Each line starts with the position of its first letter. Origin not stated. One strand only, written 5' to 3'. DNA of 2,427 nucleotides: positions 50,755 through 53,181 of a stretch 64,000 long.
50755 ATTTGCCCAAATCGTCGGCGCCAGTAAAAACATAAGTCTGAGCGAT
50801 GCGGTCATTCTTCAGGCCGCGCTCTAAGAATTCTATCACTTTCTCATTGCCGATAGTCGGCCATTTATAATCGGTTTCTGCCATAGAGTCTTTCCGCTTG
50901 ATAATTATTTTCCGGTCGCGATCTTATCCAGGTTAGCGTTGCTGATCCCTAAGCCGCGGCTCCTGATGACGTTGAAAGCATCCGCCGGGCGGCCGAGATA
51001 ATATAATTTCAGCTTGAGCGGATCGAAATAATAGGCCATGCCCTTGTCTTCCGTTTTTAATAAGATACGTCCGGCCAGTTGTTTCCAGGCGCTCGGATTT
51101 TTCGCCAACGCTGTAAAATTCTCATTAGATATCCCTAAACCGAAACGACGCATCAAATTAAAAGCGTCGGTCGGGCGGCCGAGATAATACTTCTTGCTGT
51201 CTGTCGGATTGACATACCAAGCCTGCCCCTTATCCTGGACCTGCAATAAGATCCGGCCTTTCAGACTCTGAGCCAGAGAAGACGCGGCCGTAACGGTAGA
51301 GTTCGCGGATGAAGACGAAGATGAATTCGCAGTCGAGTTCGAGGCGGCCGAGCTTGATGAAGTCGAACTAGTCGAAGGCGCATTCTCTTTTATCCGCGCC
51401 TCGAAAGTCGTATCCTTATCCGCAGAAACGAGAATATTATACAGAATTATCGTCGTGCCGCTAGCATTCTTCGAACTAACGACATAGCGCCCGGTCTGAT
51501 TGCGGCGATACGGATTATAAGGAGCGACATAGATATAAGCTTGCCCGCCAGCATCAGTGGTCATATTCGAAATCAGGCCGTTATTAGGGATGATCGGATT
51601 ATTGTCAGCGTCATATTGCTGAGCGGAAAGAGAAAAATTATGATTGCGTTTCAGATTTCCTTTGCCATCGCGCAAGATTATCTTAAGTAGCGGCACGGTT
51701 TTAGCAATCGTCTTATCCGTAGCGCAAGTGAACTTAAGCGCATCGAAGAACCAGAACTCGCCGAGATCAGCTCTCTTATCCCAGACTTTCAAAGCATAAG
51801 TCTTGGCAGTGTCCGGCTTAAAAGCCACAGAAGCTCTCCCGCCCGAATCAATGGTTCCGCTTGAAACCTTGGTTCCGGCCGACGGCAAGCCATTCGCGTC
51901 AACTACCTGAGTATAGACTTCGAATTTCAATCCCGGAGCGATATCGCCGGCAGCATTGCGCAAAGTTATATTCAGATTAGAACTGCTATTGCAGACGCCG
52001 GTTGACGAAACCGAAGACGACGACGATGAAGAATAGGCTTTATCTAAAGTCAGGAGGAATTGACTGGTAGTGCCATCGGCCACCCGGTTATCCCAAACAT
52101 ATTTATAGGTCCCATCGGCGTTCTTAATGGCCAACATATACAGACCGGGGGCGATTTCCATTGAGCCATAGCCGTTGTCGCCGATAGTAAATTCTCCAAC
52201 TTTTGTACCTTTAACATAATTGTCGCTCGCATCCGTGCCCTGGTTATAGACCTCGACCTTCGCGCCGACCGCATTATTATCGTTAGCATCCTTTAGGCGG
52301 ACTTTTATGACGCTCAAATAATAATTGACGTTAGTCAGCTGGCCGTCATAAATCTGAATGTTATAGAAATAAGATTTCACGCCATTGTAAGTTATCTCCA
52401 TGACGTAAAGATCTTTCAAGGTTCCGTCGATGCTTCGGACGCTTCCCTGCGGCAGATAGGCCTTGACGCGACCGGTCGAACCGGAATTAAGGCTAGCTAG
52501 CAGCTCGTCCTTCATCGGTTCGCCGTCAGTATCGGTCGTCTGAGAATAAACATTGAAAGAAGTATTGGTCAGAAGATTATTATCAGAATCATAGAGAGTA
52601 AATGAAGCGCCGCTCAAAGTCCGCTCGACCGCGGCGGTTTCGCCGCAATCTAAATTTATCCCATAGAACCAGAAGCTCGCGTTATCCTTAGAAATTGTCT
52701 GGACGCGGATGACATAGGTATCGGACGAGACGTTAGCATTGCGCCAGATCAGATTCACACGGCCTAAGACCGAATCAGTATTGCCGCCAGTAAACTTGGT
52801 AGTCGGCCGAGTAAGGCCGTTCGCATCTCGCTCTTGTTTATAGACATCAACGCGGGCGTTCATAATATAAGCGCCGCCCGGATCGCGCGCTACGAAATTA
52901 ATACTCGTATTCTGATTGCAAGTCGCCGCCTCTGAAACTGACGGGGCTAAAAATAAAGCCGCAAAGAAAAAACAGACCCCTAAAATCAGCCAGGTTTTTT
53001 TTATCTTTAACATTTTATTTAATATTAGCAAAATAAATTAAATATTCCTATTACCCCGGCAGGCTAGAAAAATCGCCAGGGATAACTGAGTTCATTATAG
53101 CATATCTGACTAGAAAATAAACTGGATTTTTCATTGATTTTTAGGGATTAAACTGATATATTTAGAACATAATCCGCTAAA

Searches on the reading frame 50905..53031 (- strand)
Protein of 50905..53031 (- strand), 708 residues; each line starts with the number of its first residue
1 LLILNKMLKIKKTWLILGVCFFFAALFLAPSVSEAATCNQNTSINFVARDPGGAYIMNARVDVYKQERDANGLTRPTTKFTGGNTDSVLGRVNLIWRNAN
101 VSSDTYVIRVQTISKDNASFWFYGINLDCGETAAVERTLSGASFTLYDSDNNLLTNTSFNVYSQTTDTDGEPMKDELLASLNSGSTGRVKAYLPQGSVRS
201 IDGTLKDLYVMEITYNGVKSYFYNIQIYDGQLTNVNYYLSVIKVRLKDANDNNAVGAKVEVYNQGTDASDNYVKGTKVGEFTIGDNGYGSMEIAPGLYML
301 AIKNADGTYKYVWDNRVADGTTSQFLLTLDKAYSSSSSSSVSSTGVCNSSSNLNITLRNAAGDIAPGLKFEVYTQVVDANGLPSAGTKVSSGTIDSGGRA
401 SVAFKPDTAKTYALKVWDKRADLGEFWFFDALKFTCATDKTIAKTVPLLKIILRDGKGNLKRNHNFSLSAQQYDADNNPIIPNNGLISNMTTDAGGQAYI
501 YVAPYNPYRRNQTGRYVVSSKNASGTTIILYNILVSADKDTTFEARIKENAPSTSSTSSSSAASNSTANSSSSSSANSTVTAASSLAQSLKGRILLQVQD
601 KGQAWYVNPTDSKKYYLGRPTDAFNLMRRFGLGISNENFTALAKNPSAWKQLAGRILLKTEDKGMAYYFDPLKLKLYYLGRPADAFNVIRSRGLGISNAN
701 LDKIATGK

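Call 47: search_protein_families(library=pfam, proteins=[window:50905-53031:-])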
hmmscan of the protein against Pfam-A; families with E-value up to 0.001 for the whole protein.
window:50905-53031:- (708 aa): 1 family
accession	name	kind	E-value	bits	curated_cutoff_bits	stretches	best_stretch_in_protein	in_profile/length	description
PF17802.7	SpaA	-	0.00068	20.2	23.1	0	137-171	14-43/91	Prealbumin-like fold domain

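Call 75: search_protein_families(library=pfam, proteins=[window:50905-53031:-], max_evalue=1)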
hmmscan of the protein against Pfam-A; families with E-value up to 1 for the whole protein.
window:50905-53031:- (708 aa): 3 families
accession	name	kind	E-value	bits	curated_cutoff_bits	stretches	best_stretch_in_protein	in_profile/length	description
PF17802.7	SpaA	-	0.00068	20.2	23.1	1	137-171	14-43/91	Prealbumin-like fold domain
PF19258.4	KxYKxGKxW_sig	-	0.035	14.5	23.6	1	6-37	7-39/41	KxYKxGKxW signal peptide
PF14303.12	NAM-associated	-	0.22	12.8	27.7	1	530-581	8-64/162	No apical meristem-associated C-terminal domain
